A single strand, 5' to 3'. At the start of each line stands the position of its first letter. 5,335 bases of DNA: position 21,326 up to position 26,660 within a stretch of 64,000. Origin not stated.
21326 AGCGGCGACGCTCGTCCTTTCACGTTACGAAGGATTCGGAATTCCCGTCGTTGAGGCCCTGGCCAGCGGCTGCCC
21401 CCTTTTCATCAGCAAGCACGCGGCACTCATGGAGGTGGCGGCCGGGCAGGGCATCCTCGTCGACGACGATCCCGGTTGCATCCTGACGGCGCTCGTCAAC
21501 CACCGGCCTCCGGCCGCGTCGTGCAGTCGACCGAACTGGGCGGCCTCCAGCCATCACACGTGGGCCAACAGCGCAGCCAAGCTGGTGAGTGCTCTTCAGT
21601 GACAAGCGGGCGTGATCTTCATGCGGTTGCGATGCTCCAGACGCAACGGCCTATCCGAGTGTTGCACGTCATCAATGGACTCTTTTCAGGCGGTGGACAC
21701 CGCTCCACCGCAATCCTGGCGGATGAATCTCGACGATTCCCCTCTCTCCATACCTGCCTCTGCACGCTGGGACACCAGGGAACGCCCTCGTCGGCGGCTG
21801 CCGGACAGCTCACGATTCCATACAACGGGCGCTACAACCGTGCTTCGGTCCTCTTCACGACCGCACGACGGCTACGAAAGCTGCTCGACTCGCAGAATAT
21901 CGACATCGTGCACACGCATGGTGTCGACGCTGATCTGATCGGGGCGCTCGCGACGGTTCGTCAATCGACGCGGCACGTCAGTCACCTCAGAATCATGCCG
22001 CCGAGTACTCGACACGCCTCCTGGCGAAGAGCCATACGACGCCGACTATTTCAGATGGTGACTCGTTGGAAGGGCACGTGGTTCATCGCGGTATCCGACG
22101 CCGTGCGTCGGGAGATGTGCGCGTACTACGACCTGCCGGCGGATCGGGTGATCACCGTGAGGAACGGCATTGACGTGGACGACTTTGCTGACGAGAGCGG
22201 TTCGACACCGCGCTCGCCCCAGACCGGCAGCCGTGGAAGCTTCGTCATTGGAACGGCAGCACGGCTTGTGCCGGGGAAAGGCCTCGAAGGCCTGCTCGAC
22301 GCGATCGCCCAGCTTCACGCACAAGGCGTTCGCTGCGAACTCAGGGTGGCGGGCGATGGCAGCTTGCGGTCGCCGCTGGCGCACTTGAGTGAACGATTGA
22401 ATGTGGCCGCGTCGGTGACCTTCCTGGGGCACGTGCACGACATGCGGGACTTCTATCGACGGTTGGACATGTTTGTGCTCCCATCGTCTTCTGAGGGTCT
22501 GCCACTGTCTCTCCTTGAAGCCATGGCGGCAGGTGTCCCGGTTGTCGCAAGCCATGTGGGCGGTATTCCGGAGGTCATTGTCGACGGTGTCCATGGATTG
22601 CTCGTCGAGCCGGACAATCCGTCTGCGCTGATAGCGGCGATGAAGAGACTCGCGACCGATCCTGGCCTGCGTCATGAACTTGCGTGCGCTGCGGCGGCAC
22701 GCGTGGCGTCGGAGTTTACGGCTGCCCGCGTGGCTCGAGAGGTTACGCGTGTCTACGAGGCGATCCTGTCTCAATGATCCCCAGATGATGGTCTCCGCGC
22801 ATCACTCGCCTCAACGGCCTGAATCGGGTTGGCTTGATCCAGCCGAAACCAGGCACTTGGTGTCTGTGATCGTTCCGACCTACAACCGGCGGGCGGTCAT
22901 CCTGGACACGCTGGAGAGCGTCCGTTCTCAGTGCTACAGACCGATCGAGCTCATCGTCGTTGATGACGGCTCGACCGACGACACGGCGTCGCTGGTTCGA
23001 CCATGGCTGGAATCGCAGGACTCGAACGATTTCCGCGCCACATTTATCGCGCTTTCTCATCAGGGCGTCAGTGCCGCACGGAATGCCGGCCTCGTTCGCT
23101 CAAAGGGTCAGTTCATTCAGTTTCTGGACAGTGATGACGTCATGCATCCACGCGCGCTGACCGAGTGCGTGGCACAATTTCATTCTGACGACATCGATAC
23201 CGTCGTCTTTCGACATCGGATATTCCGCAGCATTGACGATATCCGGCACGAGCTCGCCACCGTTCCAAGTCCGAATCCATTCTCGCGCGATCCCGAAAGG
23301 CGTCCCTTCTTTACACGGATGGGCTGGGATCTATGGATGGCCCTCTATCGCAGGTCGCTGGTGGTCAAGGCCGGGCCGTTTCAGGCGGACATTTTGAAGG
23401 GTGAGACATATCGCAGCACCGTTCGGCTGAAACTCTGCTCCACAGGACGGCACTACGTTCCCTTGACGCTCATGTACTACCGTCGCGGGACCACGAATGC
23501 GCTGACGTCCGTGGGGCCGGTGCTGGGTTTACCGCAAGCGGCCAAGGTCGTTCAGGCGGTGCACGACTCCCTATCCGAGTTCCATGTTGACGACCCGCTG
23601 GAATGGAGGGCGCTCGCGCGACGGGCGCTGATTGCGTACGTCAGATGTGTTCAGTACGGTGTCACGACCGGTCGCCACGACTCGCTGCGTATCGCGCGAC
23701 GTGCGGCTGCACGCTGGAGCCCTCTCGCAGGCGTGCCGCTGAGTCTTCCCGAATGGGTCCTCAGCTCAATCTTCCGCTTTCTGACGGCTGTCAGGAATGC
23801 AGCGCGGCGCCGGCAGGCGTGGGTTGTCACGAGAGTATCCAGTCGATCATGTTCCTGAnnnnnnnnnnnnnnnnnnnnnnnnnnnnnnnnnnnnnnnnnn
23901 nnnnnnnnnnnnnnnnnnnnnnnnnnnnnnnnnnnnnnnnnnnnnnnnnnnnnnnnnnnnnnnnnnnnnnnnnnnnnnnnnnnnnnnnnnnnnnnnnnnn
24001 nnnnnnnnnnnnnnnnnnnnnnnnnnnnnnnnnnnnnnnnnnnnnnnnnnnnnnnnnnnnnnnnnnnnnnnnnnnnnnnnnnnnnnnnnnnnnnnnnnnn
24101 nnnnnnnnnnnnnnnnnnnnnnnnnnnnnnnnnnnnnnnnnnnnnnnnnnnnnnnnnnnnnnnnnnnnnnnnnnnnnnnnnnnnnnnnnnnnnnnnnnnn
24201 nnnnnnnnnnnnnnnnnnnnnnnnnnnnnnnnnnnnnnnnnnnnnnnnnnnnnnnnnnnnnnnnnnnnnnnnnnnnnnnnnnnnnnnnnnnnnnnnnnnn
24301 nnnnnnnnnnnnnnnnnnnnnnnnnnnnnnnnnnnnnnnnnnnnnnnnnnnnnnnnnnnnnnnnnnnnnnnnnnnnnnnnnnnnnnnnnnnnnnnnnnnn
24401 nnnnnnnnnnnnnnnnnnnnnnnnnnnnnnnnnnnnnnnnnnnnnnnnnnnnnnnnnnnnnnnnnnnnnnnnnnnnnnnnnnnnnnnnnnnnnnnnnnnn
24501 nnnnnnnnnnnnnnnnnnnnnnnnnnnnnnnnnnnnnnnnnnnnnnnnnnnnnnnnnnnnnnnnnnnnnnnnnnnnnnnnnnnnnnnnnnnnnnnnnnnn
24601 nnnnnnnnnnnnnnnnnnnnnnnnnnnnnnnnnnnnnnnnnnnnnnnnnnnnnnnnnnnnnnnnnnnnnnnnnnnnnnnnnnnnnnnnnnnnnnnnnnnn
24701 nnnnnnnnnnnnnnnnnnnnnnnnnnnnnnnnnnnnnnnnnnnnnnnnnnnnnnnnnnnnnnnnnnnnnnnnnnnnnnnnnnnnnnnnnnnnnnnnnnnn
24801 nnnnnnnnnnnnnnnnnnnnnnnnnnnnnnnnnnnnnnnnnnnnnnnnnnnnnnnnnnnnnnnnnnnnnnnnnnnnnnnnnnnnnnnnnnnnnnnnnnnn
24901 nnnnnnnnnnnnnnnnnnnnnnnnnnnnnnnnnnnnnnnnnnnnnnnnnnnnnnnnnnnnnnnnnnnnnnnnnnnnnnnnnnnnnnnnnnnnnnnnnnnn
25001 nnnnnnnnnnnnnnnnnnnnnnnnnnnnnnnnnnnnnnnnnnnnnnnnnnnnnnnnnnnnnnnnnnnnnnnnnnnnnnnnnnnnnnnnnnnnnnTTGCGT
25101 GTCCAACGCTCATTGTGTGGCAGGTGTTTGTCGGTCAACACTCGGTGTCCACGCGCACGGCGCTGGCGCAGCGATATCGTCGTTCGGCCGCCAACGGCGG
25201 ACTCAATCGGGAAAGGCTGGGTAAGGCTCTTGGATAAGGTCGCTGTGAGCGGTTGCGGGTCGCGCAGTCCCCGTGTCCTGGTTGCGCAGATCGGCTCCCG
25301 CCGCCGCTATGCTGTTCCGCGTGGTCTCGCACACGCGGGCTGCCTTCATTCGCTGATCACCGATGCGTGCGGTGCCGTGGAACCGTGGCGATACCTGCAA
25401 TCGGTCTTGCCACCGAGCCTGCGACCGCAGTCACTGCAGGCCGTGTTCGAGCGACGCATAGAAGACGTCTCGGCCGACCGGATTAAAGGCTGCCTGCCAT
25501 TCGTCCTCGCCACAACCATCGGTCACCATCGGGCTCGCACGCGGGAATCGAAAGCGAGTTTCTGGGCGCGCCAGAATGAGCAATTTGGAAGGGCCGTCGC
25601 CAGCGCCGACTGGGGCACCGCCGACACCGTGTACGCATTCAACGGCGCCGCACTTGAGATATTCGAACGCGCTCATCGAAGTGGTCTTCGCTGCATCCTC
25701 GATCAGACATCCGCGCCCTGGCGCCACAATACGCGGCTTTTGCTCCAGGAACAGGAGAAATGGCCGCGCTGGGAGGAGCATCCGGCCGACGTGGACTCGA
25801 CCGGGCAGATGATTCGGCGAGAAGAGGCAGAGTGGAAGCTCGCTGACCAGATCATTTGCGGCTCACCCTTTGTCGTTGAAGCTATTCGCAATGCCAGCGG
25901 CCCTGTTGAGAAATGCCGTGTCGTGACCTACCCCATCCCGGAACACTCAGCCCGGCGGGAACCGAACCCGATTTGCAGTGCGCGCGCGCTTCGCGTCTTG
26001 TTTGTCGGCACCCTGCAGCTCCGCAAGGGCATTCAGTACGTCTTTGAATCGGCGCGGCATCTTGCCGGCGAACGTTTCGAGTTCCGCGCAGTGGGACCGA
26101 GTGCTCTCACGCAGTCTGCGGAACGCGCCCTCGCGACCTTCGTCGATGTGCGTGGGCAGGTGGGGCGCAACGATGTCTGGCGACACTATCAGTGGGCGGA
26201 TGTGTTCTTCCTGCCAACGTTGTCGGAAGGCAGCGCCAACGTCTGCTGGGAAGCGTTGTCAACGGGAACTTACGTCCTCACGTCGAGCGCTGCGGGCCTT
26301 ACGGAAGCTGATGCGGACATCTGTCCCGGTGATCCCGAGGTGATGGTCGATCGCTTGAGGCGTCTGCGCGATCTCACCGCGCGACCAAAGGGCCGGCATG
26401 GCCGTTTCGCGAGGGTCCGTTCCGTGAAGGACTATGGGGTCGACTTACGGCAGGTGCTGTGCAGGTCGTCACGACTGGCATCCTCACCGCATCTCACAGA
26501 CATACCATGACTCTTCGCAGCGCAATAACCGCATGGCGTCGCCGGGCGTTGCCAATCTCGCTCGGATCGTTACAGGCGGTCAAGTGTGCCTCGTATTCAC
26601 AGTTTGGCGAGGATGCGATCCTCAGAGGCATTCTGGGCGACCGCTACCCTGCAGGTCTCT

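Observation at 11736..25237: Polysaccharide locus mixing Wzy-type parts (OPX, PCP-tyrosine kinase, Wzy-like polymerase) with a Wzm/Wzt ABC exporter, and no Wzx flippase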

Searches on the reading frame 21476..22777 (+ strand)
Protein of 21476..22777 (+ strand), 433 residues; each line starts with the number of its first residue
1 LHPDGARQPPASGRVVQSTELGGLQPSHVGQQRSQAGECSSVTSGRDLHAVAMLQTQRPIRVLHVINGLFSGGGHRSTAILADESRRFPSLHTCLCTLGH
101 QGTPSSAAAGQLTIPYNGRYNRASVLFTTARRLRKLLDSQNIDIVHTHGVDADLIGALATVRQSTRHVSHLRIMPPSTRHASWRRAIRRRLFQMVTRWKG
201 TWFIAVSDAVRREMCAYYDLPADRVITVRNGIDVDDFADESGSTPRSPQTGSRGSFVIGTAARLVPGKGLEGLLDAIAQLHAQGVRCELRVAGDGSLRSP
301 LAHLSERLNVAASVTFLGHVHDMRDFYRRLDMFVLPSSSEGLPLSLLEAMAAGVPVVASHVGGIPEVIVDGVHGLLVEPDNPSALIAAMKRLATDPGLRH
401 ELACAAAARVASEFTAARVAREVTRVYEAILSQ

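Call 4: search_protein_families(library=pfam, proteins=[window:21476-22777:+], max_evalue=0.01)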
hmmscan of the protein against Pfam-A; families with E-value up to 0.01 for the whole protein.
window:21476-22777:+ (433 aa): 6 families
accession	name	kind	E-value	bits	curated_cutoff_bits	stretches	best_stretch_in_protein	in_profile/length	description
PF00534.26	Glycos_transf_1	-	3.8e-40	137.7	26.4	1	254-406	14-169/172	Glycosyl transferases group 1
PF13692.12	Glyco_trans_1_4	-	1.3e-39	136.1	27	1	256-395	2-142/142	Glycosyl transferases group 1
PF13439.12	Glyco_transf_4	-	6.9e-18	65.7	28.5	1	96-235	25-169/170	Glycosyltransferase Family 4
PF13524.12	Glyco_trans_1_2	-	1e-10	42.2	25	1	288-423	16-142/144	Glycosyl transferase-like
PF20706.3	GT4-conflict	-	1e-09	38.3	26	1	224-389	173-336/385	Family 4 Glycosyltransferase in conflict systems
PF13579.12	Glyco_trans_4_4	-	8.8e-09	36.3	29.7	1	126-231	56-158/158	Glycosyl transferase 4-like domain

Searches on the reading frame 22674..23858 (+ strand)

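Call 4: search_protein_families(library=pfam, proteins=[window:22674-23858:+], max_evalue=0.01)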
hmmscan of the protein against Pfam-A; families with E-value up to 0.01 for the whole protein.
window:22674-23858:+ (394 aa): 3 families
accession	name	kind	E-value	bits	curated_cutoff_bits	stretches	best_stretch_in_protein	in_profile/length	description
PF00535.33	Glycos_transf_2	-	8.7e-33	114.1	23.3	1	64-229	1-163/168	Glycosyl transferase family 2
PF13641.12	Glyco_tranf_2_3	-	6.7e-13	49.6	27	1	63-275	3-217/230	Glycosyltransferase like family 2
PF10111.15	Glyco_tranf_2_2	-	6e-09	36.2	27.3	1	64-165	1-102/276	Glycosyltransferase like family 2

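Call 69: search_protein_families(library=ncbifam, proteins=[window:22845-23858:+], max_evalue=0.00001)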
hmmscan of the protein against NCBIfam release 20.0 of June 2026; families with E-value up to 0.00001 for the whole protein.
window:22845-23858:+ (337 aa): 22 families
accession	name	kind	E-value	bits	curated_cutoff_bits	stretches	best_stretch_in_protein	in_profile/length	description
NF047683.1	TeichurnBiosyTuaG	equivalog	4e-23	82.3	400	1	2-110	4-109/252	teichuronic acid biosynthesis protein TuaG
NF007482.0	PRK10073.1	equivalog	2.5e-22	79.3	423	1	4-121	6-119/334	glycosyltransferase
NF041875.1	EPS_EpsD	equivalog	3.6e-19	69.3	370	1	6-121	1-112/325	exopolysaccharide biosynthesis glycosyltransferase EpsD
NF050050.1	ProtGlycPglI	equivalog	1.3e-17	64.2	500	1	6-112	4-108/306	GalNAc(5)-diNAcBac-PP-undecaprenol beta-1,3-glucosyltransferase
TIGR03965.1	mycofact_glyco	equivalog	1.1e-16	60.8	280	1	5-119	75-186/467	mycofactocin biosynthesis glycosyltransferase MftF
TIGR03937.1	PgaC_IcaA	equivalog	4.8e-16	58.7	422.3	1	4-115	45-153/407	poly-beta-1,6-N-acetyl-D-glucosamine synthase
NF038299.1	EPS_HpsN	equivalog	9e-15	54.4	425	1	5-127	2-120/317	hormogonium polysaccharide biosynthesis glycosyltransferase HpsN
NF038302.1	EPS_HpsE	equivalog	2.8e-13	49.5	300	1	6-109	3-108/307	hormogonium polysaccharide biosynthesis glycosyltransferase HpsE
TIGR03111.1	glyc2_xrt_Gpos1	hypoth_equivalog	9.1e-13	47.8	363.95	1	6-116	51-160/439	TIGR03111 family XrtG-associated glycosyltransferase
TIGR04283.1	glyco_like_mftF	equivalog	1.6e-12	47.5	182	1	6-126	1-111/221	TIGR04283 family arsenosugar biosynthesis glycosyltransferase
TIGR04017.1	WcaA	equivalog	2.1e-12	47.2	495.75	1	3-111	4-109/279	colanic acid biosynthesis glycosyltransferase WcaA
NF007453.0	PRK10018.1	equivalog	3.7e-12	46.5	382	1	3-111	5-110/280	colanic acid biosynthesis glycosyltransferase WcaA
NF041394.1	GtaseAglG_Halo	equivalog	8.1e-11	41.7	440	1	6-116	3-111/304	glucosyl-dolichyl phosphate glucuronosyltransferase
TIGR04242.1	nodulat_NodC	equivalog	1.3e-10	40.8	550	1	6-120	50-164/395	chitooligosaccharide synthase NodC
NF053739.1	GlytfEpsEBac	equivalog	1.3e-10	40.7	450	1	6-116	3-111/265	glycosyltransferase EpsE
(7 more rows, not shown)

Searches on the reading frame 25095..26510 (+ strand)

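Call 5: search_protein_families(library=pfam, proteins=[window:25095-26510:+], max_evalue=0.01)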
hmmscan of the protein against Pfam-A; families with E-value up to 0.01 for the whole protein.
window:25095-26510:+ (471 aa): 3 families
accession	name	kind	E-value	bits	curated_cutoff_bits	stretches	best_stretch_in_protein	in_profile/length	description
PF13692.12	Glyco_trans_1_4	-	4.9e-16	59.7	27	1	300-424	3-139/142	Glycosyl transferases group 1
PF00534.26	Glycos_transf_1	-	6.7e-12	45.7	26.4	1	301-404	18-129/172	Glycosyl transferases group 1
PF20706.3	GT4-conflict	-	0.0094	15.4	26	0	278-404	177-318/385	Family 4 Glycosyltransferase in conflict systems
